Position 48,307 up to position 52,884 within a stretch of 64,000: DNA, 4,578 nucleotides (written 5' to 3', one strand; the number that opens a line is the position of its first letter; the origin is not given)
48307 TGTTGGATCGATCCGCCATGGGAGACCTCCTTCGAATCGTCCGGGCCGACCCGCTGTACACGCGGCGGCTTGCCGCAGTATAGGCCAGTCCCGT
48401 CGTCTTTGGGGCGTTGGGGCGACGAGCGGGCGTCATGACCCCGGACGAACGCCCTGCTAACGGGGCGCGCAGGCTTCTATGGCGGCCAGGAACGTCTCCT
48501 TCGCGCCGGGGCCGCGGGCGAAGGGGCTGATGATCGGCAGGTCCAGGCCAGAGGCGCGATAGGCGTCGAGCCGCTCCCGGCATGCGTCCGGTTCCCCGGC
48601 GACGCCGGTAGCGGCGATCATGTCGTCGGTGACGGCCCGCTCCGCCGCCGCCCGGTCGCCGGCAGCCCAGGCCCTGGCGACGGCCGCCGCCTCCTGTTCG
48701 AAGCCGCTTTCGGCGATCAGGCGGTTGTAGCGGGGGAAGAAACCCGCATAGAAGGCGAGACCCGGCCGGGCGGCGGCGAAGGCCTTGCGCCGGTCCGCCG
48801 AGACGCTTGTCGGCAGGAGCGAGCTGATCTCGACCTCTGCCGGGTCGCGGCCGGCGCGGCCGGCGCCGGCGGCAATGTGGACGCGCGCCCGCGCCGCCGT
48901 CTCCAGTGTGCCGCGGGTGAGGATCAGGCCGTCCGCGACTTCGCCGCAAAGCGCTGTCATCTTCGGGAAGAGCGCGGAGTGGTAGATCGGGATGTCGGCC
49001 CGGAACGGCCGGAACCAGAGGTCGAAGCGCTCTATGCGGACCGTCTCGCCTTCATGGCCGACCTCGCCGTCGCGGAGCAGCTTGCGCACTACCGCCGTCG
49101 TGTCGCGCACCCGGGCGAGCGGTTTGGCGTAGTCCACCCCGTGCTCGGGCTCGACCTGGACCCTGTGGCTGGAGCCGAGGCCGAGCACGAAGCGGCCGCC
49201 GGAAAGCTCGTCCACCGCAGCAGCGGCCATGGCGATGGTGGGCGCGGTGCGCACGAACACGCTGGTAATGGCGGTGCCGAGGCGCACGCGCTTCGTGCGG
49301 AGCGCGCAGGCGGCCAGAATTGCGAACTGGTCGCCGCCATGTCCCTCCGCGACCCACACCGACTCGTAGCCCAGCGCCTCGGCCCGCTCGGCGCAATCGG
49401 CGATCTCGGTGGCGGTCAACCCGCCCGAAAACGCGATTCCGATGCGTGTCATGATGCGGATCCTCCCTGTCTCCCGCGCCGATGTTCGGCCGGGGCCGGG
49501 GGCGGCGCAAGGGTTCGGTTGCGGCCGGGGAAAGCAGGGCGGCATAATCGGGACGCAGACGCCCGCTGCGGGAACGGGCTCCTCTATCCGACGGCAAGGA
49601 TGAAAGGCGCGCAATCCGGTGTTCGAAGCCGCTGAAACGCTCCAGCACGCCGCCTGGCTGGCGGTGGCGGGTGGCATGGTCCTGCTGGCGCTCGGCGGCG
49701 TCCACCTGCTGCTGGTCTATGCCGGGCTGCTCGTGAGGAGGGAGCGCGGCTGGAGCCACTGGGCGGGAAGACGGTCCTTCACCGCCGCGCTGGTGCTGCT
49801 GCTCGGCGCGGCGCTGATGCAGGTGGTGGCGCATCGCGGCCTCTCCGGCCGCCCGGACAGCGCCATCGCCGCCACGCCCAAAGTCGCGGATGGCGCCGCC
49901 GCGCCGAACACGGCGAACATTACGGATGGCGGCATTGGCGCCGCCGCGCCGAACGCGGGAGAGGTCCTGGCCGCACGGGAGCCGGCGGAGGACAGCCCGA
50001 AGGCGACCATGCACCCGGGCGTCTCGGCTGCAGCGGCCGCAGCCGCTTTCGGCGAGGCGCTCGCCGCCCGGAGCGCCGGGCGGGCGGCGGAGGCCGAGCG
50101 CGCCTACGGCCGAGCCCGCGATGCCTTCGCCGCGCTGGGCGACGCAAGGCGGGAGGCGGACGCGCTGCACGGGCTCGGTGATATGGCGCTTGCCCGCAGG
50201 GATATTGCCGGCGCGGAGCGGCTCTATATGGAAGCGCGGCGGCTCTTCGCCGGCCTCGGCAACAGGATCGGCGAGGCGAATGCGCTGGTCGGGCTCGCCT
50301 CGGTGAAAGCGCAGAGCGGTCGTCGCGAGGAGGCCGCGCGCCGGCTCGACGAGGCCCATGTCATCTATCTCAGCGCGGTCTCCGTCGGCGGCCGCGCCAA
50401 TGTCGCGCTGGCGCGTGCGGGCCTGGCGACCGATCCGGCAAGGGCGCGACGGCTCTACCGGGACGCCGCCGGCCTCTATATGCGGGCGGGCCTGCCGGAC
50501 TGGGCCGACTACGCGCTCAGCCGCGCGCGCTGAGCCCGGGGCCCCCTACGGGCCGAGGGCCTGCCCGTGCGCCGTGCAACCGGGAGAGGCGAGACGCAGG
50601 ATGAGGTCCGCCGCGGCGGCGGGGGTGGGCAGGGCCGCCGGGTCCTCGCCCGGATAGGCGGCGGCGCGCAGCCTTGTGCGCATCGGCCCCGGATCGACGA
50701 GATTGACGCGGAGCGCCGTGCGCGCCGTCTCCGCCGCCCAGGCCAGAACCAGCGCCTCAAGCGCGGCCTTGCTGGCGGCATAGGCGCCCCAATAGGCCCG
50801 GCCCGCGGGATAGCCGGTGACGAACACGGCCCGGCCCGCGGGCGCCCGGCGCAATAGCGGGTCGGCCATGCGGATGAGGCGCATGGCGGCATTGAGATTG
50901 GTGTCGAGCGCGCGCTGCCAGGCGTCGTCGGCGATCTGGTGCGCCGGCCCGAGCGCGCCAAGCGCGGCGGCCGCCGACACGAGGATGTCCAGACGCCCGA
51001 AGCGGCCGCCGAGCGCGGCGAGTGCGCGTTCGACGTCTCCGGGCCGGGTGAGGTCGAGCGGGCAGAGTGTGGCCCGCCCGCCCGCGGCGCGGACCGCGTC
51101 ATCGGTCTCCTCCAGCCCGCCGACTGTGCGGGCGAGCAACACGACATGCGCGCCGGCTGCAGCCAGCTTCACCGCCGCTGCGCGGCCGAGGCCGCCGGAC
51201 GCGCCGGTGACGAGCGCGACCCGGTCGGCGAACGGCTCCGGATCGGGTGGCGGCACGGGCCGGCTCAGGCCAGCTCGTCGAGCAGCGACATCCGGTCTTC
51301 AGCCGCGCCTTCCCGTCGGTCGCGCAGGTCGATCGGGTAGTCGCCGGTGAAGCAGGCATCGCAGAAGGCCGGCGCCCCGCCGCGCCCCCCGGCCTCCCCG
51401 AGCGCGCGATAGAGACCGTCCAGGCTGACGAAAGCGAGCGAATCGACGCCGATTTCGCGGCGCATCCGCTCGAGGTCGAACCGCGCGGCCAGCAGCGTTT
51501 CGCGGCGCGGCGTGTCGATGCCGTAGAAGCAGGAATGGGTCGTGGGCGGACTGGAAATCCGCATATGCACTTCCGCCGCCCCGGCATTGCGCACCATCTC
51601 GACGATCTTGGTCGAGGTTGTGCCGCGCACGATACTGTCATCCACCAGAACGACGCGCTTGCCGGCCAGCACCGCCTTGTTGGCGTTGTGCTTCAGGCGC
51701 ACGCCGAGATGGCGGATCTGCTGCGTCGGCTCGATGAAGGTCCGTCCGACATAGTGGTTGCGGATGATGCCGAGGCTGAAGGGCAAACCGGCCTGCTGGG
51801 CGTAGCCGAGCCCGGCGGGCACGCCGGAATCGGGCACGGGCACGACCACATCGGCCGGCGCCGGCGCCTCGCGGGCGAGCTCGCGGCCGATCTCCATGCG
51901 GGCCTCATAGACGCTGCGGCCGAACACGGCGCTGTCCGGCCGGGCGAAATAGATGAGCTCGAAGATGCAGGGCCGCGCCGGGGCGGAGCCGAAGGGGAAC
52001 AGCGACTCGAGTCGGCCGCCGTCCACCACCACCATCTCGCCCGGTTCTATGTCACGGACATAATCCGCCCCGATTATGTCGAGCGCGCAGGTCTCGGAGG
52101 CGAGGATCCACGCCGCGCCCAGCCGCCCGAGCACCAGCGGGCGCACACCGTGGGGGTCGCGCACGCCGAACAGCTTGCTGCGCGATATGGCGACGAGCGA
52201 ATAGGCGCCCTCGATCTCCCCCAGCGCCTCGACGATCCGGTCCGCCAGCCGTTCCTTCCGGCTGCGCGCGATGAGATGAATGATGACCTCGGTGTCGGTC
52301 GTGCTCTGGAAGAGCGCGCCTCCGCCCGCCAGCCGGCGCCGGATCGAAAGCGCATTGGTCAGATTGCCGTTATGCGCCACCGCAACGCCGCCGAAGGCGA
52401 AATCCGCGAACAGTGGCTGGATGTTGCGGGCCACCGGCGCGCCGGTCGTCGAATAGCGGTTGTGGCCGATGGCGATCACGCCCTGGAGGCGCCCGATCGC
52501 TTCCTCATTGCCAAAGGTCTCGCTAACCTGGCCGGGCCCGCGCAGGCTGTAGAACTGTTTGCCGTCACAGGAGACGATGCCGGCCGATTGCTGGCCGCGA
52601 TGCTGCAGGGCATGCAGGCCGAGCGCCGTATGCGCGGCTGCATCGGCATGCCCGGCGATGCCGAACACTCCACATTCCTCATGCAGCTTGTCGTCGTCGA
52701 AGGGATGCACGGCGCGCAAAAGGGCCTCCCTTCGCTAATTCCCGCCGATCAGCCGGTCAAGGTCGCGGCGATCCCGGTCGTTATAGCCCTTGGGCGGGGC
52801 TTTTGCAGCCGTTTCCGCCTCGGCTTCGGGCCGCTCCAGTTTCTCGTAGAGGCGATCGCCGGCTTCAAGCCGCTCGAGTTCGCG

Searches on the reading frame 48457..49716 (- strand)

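Call 21: search_protein_families(library=pfam, proteins=[window:48457-49716:-], max_evalue=0.00001)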
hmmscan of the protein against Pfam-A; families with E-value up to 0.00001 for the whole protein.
window:48457-49716:- (419 aa): 1 family
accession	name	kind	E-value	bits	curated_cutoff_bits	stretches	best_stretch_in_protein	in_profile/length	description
PF00296.26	Bac_luciferase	-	8.5e-71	239.3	27.9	1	101-392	21-313/314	Luciferase-like monooxygenase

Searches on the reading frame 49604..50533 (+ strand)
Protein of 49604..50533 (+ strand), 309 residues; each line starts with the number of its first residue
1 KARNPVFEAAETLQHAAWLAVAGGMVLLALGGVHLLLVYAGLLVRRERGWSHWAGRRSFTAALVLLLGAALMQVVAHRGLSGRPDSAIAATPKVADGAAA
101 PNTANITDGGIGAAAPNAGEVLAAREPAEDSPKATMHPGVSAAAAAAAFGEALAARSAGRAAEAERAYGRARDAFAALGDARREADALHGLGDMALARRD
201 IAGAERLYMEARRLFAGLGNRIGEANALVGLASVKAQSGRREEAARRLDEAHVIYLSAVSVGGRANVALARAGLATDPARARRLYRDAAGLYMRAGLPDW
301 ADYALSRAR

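Call 22: search_protein_families(library=pfam, proteins=[window:49604-50533:+], max_evalue=0.00001)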
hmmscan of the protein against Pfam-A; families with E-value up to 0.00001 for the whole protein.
window:49604-50533:+ (309 aa): 1 family
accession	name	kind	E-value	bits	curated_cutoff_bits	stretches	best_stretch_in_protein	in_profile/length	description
PF13424.12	TPR_12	-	2.5e-09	37.6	30.1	1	185-252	3-72/77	Tetratricopeptide repeat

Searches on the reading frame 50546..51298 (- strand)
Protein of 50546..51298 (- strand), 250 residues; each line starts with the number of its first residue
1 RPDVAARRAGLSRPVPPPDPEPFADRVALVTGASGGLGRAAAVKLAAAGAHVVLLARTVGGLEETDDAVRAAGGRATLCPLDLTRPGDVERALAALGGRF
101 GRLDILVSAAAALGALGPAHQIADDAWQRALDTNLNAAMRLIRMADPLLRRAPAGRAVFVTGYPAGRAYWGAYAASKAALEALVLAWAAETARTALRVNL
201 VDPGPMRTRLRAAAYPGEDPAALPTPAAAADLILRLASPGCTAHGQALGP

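Call 22: search_protein_families(library=pfam, proteins=[window:50546-51298:-], max_evalue=0.00001)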
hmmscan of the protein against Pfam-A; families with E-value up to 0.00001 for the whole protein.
window:50546-51298:- (250 aa): 4 families
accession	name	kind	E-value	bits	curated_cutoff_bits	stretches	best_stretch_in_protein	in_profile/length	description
PF00106.31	adh_short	-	1.3e-41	142.7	26.6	1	26-215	1-191/195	short chain dehydrogenase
PF13561.12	adh_short_C2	-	5.5e-36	124.8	27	1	32-217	1-186/236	Enoyl-(Acyl carrier protein) reductase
PF08659.16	KR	-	5.7e-10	39.8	22.6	1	28-192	3-168/180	KR domain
PF01370.27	Epimerase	-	2.8e-07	30.6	20.9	1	28-193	1-162/240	NAD dependent epimerase/dehydratase family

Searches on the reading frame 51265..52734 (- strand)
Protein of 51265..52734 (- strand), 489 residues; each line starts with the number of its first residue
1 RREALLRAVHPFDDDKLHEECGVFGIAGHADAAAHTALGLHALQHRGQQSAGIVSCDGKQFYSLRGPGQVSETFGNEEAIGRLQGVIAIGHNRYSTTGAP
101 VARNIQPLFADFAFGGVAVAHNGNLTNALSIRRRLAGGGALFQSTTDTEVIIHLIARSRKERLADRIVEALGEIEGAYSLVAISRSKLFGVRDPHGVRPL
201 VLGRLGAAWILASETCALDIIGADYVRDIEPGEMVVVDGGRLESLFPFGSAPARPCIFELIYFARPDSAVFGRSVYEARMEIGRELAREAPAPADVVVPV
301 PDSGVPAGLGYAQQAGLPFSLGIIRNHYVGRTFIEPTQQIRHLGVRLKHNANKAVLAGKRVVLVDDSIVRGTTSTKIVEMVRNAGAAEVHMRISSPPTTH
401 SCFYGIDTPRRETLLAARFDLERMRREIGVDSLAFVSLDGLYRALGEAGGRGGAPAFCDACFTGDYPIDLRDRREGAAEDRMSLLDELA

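Call 22: search_protein_families(library=pfam, proteins=[window:51265-52734:-], max_evalue=0.00001)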
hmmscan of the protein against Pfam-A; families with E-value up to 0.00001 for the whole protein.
window:51265-52734:- (489 aa): 3 families
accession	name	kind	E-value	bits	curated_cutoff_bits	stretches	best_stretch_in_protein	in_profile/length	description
PF13522.11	GATase_6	-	1e-18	68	27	1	85-214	10-130/130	Glutamine amidotransferase domain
PF13537.11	GATase_7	-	7.2e-18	65.2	25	1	92-218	2-121/123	Glutamine amidotransferase domain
PF00156.33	Pribosyltran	-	1.3e-09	38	26.3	1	286-390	22-119/158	Phosphoribosyl transferase domain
